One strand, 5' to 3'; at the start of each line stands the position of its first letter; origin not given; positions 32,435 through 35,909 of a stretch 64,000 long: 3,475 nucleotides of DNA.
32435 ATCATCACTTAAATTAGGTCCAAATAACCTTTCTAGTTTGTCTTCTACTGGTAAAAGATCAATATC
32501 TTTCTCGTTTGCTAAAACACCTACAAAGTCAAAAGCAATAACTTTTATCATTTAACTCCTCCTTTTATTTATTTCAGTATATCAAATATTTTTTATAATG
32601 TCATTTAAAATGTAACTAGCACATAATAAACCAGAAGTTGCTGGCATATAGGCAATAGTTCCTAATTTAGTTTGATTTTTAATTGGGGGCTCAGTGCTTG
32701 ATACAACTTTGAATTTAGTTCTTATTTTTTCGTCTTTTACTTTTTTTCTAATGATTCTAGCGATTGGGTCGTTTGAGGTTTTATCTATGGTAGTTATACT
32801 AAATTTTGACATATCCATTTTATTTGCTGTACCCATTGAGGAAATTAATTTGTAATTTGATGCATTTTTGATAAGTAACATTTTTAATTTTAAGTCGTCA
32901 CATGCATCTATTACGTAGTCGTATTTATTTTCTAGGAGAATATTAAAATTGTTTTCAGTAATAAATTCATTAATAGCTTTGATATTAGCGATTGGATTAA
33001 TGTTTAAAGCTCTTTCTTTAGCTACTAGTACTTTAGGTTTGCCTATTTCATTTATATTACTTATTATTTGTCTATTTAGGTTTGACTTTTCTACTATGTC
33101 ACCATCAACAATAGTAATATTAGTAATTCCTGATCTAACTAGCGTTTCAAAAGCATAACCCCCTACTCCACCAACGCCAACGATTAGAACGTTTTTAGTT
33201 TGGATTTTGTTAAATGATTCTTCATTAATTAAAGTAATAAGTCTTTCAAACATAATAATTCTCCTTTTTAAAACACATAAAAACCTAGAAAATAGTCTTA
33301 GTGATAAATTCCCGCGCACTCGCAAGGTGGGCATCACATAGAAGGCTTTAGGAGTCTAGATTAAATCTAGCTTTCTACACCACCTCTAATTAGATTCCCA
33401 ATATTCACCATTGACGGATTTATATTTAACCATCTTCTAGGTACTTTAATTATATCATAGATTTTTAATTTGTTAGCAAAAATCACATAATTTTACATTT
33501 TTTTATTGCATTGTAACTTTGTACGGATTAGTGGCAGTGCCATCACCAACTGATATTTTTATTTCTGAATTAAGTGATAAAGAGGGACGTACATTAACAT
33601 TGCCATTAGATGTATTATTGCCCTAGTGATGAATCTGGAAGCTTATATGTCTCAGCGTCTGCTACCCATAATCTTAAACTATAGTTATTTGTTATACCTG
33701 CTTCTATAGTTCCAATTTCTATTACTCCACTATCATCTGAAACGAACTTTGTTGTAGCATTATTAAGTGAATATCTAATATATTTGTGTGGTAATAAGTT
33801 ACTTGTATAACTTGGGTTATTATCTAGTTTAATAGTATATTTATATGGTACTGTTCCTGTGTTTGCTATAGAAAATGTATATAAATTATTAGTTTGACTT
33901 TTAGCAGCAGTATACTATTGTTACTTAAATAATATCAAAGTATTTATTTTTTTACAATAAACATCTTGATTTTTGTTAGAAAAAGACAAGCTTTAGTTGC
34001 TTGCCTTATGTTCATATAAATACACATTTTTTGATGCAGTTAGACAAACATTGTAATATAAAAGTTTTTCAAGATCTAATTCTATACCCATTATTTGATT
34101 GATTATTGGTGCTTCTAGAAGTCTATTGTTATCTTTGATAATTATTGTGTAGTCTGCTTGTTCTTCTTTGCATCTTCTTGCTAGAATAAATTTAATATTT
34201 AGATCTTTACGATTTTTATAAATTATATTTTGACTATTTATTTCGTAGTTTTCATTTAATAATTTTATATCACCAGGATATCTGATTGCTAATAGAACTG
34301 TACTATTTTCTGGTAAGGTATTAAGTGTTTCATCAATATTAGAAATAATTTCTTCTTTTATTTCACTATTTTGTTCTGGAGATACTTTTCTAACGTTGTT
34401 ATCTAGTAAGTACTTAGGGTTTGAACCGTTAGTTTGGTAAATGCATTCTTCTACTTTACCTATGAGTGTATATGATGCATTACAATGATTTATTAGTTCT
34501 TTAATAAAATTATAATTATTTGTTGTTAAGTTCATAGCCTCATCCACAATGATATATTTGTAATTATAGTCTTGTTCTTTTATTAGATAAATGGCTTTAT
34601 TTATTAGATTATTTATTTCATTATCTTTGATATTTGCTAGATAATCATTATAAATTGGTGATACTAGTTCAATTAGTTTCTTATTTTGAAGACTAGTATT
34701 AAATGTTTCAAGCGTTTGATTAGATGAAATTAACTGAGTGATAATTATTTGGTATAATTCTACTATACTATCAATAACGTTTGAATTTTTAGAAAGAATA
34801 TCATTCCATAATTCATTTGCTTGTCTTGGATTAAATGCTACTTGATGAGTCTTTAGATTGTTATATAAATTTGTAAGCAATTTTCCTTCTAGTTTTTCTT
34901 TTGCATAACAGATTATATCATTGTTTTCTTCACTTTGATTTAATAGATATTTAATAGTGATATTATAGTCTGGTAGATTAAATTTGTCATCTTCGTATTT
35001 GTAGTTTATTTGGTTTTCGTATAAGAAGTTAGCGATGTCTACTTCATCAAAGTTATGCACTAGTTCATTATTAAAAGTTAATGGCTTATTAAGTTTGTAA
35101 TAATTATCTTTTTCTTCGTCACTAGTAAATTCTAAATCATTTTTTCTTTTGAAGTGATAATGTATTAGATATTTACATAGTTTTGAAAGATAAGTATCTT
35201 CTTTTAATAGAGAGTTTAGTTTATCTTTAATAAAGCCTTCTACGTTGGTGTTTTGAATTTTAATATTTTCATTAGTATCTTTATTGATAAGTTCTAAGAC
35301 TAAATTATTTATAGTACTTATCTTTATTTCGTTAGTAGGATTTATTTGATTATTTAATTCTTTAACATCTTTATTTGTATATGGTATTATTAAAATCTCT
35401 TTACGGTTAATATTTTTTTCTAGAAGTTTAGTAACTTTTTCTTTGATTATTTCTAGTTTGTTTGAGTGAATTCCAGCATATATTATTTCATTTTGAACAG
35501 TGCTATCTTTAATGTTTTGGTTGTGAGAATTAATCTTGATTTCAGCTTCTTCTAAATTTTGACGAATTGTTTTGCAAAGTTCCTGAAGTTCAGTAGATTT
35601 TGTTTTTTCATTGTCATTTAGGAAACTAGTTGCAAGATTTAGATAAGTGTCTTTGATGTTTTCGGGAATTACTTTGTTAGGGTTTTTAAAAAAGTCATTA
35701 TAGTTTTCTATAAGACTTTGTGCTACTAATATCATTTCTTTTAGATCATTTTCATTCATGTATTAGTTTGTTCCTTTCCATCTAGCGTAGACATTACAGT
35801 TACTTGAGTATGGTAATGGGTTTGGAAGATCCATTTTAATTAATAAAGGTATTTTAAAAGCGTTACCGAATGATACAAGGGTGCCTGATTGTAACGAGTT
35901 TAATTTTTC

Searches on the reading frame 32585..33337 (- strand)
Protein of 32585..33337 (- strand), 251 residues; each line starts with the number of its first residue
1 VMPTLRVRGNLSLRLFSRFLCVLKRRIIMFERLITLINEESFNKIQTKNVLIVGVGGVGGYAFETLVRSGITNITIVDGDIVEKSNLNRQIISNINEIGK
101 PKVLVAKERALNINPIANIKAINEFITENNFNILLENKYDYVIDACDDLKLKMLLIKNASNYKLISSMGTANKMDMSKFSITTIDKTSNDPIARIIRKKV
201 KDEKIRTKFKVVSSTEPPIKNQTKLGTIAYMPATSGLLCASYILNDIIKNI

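Call 55: search_protein_families(library=pfam, proteins=[window:32585-33337:-], max_evalue=0.001)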
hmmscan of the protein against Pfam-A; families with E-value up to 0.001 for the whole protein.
window:32585-33337:- (251 aa): 3 families
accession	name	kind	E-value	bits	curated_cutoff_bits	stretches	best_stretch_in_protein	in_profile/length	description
PF00899.27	ThiF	-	3.5e-39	134.8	28.1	1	32-244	3-199/238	ThiF family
PF01488.26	Shikimate_DH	-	0.00026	21.5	24.3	1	39-91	4-56/138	Shikimate / quinate 5-dehydrogenase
PF13241.12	NAD_binding_7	-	0.0007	20.6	22.1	0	44-164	4-88/104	Putative NAD(P)-binding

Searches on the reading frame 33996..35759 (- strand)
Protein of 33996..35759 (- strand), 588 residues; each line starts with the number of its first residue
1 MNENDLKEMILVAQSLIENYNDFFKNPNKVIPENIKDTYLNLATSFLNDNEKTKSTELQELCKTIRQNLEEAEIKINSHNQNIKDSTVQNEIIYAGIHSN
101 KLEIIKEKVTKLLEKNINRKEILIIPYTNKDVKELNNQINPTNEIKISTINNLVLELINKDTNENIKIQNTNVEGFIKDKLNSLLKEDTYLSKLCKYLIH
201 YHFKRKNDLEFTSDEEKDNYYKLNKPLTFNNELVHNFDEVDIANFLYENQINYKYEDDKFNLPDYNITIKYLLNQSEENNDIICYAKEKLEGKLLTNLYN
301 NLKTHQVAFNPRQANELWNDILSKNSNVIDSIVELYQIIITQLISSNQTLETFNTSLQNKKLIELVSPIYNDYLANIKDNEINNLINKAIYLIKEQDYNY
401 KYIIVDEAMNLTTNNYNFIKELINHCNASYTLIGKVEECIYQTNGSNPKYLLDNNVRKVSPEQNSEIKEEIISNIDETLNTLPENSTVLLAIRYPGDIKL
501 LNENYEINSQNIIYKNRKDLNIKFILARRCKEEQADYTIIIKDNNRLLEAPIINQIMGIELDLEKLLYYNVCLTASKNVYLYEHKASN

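Call 55: search_protein_families(library=pfam, proteins=[window:33996-35759:-], max_evalue=0.001)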
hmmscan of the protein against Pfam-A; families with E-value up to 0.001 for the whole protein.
window:33996-35759:- (588 aa): 1 family
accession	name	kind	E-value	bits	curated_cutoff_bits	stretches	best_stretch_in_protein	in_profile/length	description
PF13245.12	AAA_19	-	1.2e-05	26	25.1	1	90-441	13-131/134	AAA domain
